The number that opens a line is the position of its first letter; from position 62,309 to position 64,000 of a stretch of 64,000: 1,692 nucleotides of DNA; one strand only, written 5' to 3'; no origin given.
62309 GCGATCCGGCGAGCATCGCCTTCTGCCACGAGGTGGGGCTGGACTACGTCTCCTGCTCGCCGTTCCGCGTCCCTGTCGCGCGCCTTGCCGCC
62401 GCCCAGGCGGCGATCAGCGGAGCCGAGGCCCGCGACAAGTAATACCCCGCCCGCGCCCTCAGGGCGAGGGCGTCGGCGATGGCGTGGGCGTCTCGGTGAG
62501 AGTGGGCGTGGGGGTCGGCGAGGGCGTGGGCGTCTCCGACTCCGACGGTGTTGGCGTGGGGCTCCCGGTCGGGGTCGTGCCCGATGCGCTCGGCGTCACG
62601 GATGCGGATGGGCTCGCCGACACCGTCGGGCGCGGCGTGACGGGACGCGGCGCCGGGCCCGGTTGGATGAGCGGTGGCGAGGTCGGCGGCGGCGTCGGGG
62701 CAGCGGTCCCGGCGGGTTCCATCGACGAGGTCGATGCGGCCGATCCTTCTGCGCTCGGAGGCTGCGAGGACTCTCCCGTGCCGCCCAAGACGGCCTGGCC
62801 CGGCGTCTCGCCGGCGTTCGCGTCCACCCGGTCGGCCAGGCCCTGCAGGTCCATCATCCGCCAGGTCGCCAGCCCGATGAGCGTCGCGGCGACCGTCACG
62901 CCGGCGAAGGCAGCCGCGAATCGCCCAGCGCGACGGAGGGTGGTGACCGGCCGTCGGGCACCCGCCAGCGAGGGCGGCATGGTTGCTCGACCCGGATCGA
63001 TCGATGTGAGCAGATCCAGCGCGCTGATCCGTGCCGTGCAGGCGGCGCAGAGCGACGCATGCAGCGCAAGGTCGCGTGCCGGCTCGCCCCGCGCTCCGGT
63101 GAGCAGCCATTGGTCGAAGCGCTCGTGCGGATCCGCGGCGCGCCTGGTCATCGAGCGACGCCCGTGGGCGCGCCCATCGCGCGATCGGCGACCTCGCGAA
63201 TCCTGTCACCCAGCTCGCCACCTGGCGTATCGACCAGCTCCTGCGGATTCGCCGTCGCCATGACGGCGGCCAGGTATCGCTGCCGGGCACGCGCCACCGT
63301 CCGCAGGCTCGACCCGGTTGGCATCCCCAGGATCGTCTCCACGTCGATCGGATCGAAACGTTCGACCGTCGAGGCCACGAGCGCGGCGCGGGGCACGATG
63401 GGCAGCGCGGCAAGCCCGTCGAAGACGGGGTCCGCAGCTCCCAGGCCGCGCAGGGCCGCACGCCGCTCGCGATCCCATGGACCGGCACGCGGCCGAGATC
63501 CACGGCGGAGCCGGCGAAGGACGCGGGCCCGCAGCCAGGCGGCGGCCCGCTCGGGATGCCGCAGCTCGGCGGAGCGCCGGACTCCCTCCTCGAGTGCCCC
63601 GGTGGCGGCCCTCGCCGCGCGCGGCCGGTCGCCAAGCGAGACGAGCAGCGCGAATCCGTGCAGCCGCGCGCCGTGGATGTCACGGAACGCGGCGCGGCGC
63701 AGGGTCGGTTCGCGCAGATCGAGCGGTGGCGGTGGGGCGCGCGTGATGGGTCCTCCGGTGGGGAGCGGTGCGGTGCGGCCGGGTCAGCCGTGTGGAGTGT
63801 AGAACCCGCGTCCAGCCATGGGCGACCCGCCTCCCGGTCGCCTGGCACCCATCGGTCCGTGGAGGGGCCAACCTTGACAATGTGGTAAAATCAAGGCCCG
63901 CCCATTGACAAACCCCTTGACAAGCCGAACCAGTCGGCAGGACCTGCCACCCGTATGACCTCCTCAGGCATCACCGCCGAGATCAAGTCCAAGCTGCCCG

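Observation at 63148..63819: ECF sigma factor gene with a good RBS and ATG followed by an in-frame TGA(C) stop and no canonical restart for 129 codons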

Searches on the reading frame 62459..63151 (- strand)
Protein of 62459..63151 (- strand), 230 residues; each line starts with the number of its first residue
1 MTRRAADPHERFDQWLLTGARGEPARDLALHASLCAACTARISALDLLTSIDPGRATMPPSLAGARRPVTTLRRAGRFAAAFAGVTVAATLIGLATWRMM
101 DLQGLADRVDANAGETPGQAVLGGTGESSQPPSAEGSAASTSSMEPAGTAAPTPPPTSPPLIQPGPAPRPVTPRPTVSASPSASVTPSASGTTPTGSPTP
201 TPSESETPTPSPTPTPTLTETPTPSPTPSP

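Call 4: search_protein_families(library=pfam, proteins=[window:62459-63151:-], max_evalue=1)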
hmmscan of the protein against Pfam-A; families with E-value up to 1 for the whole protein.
window:62459-63151:- (230 aa): 0 families

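Call 5: search_protein_families(library=ncbifam, proteins=[window:62459-63151:-], max_evalue=1)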
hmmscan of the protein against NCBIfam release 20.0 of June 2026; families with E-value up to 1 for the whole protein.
window:62459-63151:- (230 aa): 0 families

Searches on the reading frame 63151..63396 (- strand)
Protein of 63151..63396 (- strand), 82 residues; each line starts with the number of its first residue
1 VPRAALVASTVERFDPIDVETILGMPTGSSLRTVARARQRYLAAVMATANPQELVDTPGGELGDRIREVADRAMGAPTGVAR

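Call 62: find_encoding_contigs(protein=window:63151-63396:-, flank=2000, max_places=3)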
Protein window:63151-63396:- (82 aa): 4 contigs read that carry it; 3 places shown.
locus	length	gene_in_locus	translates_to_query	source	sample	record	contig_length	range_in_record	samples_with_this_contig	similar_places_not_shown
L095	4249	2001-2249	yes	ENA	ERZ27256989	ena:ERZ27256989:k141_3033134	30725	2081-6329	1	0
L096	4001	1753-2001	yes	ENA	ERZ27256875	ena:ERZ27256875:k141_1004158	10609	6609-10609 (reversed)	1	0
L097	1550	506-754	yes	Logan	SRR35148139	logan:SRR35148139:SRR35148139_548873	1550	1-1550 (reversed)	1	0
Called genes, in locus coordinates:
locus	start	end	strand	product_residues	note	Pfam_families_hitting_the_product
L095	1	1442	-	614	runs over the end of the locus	PF01807:Zn_ribbon_DnaG, PF08275:DNAG_N, PF01751:Toprim, PF13155:Toprim_2, PF13662:Toprim_4, PF10410:DnaB_bind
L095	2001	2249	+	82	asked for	-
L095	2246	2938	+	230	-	-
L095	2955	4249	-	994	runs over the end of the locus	PF01326:PPDK_N, PF00391:PEP-utilizers, PF02896:PEP-utilizers_C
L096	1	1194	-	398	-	?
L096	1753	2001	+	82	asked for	-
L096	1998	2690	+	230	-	-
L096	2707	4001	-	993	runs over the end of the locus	PF01326:PPDK_N, PF00391:PEP-utilizers, PF02896:PEP-utilizers_C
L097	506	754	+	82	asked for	-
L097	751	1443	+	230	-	-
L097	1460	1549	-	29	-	?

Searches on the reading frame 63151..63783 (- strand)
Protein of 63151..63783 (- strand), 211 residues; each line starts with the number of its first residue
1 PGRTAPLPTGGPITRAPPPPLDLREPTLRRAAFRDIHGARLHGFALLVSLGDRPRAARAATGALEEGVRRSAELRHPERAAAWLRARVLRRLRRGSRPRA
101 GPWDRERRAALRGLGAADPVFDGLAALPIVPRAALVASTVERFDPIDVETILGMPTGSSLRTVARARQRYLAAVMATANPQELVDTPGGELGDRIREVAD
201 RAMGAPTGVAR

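Call 4: search_protein_families(library=pfam, proteins=[window:63151-63783:-], max_evalue=1)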
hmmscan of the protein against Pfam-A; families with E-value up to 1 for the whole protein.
seq(211 aa): 1 family
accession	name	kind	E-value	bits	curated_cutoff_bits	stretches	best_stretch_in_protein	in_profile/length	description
PF22233.2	PhyR_sigma-like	-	0.03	14.5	27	1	124-158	1-35/50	Response regulator PhyR, sigma-like domain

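Call 5: search_protein_families(library=ncbifam, proteins=[window:63151-63783:-], max_evalue=1)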
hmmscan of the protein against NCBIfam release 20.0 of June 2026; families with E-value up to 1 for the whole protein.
seq(211 aa): 3 families
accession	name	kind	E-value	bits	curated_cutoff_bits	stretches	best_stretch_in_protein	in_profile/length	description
NF007225.0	PRK09643.1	equivalog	7e-07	29.1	190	1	37-183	36-191/204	RNA polymerase sigma factor SigM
NF009185.0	PRK12533.1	equivalog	0.002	17.8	248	1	120-182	139-201/231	RNA polymerase sigma factor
TIGR02983.1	SigE-fam_strep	subfamily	0.0076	16.1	141.55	1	32-169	10-153/162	SigE family RNA polymerase sigma factor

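Call 7: find_homologous_proteins(query=window:63151-63783:-, max_evalue=0.001)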
Query seq(211 aa) (211 aa): 774 proteins with E <= 0.001 among 8000 candidates; the best 120 are listed.
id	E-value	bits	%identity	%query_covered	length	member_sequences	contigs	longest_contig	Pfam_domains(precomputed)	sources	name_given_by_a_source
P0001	8.9e-92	325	85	90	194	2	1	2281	-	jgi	jgi:DNA-directed RNA polymerase specialized sigma24 family protein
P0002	6.9e-91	322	85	91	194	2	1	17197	-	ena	-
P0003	5.8e-90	319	78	99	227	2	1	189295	-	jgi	jgi:hypothetical protein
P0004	1.3e-85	305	78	94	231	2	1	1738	-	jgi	jgi:hypothetical protein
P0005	1.4e-84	301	80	91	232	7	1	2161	-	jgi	jgi:hypothetical protein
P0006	2.5e-84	300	76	96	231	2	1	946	-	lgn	-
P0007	2.9e-84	300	78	95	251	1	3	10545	-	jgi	jgi:hypothetical protein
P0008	4.0e-84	300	79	91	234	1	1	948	-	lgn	-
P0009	1.3e-83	298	74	100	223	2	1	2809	-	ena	-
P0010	2.9e-83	297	74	100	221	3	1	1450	-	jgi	jgi:hypothetical protein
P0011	8.9e-83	295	77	91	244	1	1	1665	-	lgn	-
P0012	1.2e-79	285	79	87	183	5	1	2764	-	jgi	jgi:hypothetical protein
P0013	1.3e-75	272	73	93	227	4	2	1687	-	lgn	-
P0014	2.5e-63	232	64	96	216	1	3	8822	-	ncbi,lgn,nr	ncbi:MAG TPA: hypothetical protein VEW45_00510 [Candidatus Dormibacteraeota bacterium]|nr:hypothetic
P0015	5.7e-62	227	66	90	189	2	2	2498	PF08281.19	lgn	-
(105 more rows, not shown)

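Call 14: find_related_loci(query=window:63151-63744:-, collection=metagenome_contigs, flank=1500)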
Query seq(198 aa) (198 aa) in metagenome_contigs; peptide patterns used: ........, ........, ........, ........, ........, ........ (x = any residue, [..] = any of these).
600 stretches matched a pattern (row limit reached: there are more); 1 encode a relative of the query (tblastn E <= 1e-3); 1 distinct loci.
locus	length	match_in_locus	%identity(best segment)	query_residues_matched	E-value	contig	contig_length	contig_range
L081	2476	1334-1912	85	6-198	2e-94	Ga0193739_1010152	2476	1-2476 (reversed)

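Call 15: find_encoding_contigs(protein=P0002, flank=1500, max_places=3)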
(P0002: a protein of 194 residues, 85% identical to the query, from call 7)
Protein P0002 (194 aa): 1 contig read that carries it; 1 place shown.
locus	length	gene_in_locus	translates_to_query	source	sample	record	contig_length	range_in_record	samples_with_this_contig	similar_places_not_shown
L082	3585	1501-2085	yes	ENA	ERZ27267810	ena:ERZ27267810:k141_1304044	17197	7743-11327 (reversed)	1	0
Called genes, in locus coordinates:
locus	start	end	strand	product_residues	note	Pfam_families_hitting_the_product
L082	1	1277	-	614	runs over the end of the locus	PF01807:Zn_ribbon_DnaG, PF08275:DNAG_N, PF01751:Toprim, PF13155:Toprim_2, PF13662:Toprim_4, PF10410:DnaB_bind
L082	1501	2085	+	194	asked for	-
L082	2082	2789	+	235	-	-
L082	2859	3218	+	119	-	PF03551:PadR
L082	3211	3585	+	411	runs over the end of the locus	PF22564:HAAS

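Call 16: find_encoding_contigs(protein=P0003, flank=3000, max_places=3)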
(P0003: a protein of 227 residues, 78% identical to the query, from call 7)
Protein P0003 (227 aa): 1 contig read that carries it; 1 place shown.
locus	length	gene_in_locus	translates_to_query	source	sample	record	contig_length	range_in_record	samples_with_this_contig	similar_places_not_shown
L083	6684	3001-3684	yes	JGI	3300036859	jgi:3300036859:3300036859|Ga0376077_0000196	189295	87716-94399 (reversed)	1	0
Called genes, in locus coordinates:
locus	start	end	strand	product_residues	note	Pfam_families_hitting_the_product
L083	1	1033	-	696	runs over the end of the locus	-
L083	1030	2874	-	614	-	PF01807:Zn_ribbon_DnaG, PF08275:DNAG_N, PF01751:Toprim, PF13155:Toprim_2, PF13662:Toprim_4, PF10410:DnaB_bind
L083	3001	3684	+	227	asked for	-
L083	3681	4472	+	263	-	-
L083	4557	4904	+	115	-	PF03551:PadR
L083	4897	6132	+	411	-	PF22564:HAAS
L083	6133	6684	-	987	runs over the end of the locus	PF01326:PPDK_N, PF00391:PEP-utilizers, PF02896:PEP-utilizers_C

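Call 17: find_encoding_contigs(protein=P0007, flank=1500, max_places=3)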
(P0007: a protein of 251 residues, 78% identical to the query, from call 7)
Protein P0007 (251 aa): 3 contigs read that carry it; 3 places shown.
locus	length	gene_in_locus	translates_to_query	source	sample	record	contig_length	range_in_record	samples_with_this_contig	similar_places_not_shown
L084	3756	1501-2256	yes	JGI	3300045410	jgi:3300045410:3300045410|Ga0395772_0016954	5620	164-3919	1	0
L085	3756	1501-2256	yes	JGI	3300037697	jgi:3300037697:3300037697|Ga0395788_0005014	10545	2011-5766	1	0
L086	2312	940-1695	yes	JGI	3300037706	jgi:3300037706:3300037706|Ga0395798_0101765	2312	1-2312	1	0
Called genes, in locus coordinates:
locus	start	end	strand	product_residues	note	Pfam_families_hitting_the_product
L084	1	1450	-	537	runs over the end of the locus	?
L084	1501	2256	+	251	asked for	-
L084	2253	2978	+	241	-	-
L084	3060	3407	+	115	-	PF03551:PadR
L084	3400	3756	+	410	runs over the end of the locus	PF22564:HAAS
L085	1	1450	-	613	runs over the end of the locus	PF01807:Zn_ribbon_DnaG, PF08275:DNAG_N, PF01751:Toprim, PF13155:Toprim_2, PF13662:Toprim_4, PF10410:DnaB_bind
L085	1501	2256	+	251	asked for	-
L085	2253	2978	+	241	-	-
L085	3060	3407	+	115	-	PF03551:PadR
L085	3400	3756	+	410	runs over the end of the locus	PF22564:HAAS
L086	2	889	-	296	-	?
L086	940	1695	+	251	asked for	-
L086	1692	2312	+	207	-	?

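Call 18: find_encoding_contigs(protein=P0009, flank=1500, max_places=3)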
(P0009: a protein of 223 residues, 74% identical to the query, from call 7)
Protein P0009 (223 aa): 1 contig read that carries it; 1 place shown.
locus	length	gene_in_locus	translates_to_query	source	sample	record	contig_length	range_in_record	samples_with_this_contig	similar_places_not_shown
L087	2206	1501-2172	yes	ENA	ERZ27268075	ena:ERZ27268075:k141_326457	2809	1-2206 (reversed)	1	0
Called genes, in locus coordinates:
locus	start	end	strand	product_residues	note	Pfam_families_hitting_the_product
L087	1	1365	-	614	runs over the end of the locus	PF01807:Zn_ribbon_DnaG, PF08275:DNAG_N, PF01751:Toprim, PF13155:Toprim_2, PF13662:Toprim_4, PF10410:DnaB_bind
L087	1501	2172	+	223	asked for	-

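Call 19: find_encoding_contigs(protein=P0004, flank=1500, max_places=2)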
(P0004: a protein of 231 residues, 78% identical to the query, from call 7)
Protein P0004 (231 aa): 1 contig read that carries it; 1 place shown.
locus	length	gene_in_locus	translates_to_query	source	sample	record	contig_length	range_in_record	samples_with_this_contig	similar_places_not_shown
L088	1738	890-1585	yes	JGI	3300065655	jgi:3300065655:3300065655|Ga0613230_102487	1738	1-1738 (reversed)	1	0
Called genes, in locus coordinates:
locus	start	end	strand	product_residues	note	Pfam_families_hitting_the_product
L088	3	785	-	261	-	?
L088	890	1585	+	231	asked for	-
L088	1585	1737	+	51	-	?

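Call 20: find_encoding_contigs(protein=P0005, flank=1500, max_places=2)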
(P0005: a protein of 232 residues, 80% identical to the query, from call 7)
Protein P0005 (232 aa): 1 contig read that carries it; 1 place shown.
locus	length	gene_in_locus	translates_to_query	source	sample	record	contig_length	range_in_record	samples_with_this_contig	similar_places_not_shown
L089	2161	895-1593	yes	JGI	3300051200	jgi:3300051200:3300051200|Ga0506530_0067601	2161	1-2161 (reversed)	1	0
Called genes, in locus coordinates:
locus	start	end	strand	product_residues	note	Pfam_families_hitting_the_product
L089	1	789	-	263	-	?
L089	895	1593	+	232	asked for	-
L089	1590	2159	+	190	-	?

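Call 21: find_encoding_contigs(protein=P0010, flank=1500, max_places=2)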
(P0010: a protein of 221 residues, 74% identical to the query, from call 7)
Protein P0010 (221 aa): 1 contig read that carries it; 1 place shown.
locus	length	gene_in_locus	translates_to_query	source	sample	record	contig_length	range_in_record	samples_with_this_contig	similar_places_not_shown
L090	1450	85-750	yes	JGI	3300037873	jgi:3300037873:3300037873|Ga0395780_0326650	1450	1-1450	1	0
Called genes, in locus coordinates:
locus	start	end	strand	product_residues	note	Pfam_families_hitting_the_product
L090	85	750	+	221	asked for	-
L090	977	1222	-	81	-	-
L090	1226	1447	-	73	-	-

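Call 22: find_encoding_contigs(protein=P0011, flank=1500, max_places=2)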
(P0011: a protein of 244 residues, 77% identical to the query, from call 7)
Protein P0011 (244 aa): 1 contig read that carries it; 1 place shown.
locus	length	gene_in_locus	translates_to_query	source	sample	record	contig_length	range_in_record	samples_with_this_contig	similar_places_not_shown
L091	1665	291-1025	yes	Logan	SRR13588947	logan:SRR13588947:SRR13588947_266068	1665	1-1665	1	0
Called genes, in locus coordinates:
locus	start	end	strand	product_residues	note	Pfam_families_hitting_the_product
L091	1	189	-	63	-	?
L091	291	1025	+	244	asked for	-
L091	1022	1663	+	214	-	?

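Call 23: find_encoding_contigs(protein=P0012, flank=1500, max_places=2)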
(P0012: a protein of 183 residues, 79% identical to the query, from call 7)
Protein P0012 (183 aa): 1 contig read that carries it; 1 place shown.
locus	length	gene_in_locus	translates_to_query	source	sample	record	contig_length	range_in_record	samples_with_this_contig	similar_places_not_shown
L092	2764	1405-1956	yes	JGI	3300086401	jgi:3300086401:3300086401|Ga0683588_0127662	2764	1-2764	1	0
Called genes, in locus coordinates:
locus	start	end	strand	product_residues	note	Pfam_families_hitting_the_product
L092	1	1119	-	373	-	?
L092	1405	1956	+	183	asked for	-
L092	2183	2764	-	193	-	?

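Call 24: find_encoding_contigs(protein=P0013, flank=1500, max_places=2)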
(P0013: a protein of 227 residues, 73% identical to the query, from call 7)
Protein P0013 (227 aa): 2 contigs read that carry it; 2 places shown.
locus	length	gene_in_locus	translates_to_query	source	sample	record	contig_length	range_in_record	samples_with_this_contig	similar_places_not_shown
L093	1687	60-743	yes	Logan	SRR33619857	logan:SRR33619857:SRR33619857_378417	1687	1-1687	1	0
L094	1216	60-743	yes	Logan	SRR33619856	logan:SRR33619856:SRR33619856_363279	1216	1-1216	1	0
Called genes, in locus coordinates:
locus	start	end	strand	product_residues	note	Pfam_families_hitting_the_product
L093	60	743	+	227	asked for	-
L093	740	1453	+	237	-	-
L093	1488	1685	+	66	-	?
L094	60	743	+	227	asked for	-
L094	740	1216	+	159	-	?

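Call 51: predict_structure(alignment_id=A2)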
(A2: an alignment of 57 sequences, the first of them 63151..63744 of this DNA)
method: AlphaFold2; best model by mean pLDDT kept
length: 198 residues; sequences in the alignment: 57
mean_pLDDT: 87.7   pTM: 0.79
mean pLDDT of the five models: 87.7, 86.5, 86.4, 84.7, 83.8
residues with pLDDT >= 90: 139; 70-90: 29; 50-70: 21; < 50: 9
segments of 3 or more residues with pLDDT < 50: 191-198
pLDDT, mean of each block of 10 residues (from residue 1): 79 91 96 97 97 94 93 98 80 95 93 97 97 98 96 97 83 59 61 44
secondary structure, 60 per line:
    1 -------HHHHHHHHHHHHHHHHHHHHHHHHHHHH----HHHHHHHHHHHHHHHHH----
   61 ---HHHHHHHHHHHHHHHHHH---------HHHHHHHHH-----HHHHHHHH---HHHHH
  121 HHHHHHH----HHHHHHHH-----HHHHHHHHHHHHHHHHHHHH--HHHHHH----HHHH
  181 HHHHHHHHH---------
elements in order: H8-35 H40-56 H64-81 H91-99 H105-112 H116-127 H132-139 H145-164 H167-172 H177-189

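Call 53: fold_search(model_id=the predicted structure, library=pdb)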
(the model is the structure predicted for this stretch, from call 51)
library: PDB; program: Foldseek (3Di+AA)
matches with E <= 10: 138; with E <= 0.001: 0
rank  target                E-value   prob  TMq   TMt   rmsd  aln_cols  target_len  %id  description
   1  5wuq_A                1.3e-03  1.00  0.52  0.64   6.5       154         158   17  Crystal structure of SigW in complex with its anti-sigma RsiW, a zinc binding form (released 2017-03-29)
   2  5wur_A                4.9e-03  1.00  0.56  0.69   5.9       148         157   17  Crystal structure of SigW in complex with its anti-sigma RsiW, an oxdized form (released 2017-03-29)
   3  5wuq_B                5.4e-03  1.00  0.55  0.68   5.7       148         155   17  Crystal structure of SigW in complex with its anti-sigma RsiW, a zinc binding form (released 2017-03-29)
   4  9m9e_F                9.0e-03  1.00  0.31  0.35  21.7       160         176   20  Structural Basis of Pausing During Transcription Initiation in Mycobacterium tuberculosis (released 2026-01-14)
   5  5zx2_F                1.2e-02  1.00  0.28  0.32  26.1       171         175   16  Mycobacterium tuberculosis RNA polymerase transcription initiation complex with ECF sigma factor sigma H and 7nt RNA (released 2019-03-20)
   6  5uxx_C                1.6e-02  1.00  0.52  0.62   5.2       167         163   15  Co-crystal structure of the sigma factor RpoE in complex with the anti-sigma factor NepR from Bartonella quintana (released 2018-02-28)
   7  6dv9_F                2.0e-02  0.99  0.29  0.32  26.8       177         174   24  Crystal structure of Mycobacterium tuberculosis transcription initiation complex(ECF sigma factor L) containing 5nt RN (released 2019-02-20)
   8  5uxx_A                2.1e-02  1.00  0.51  0.62   8.3       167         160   16  Co-crystal structure of the sigma factor RpoE in complex with the anti-sigma factor NepR from Bartonella quintana (released 2018-02-28)
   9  6kop_F                2.1e-02  1.00  0.30  0.37  27.0       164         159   19  Mycobacterium tuberculosis initial transcription complex comprising sigma H and 5'-OH RNA of 9 nt (released 2020-03-11)
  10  4cxf_A                2.3e-02  1.00  0.56  0.70   3.8       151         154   20  Structure of CnrH in complex with the cytosolic domain of CnrY (released 2014-04-30)
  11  6kon_F                2.3e-02  0.99  0.30  0.33  26.2       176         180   18  Mycobacterium tuberculosis initial transcription complex comprising sigma H and 5'-OH RNA of 5 nt (released 2020-03-11)
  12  6in7_B                3.0e-02  0.99  0.30  0.34  12.6       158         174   23  Crystal structure of AlgU in complex with MucA(cyto) (released 2019-07-24)
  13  8z6g_B                3.4e-02  0.99  0.30  0.34  12.6       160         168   22  the AlgU-MucAcyto complex structure in Pseudomonas aeruginosa (released 2024-05-08)
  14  9m9d_F                3.6e-02  0.98  0.28  0.34  27.3       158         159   23  Structural Basis of Pausing During Transcription Initiation in Mycobacterium tuberculosis (released 2026-01-14)
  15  9by5_A                3.8e-02  1.00  0.47  0.39   6.8       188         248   18  Crystal Structure of RT-PhyR (ruthe_01174) (released 2025-05-21)
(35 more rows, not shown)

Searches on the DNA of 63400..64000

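Call 46: search_rna_families(source=window, start=63400, end=64000, threshold=evalue, max_evalue=1)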
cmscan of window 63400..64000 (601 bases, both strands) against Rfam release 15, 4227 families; matches with E-value up to 1: 0.
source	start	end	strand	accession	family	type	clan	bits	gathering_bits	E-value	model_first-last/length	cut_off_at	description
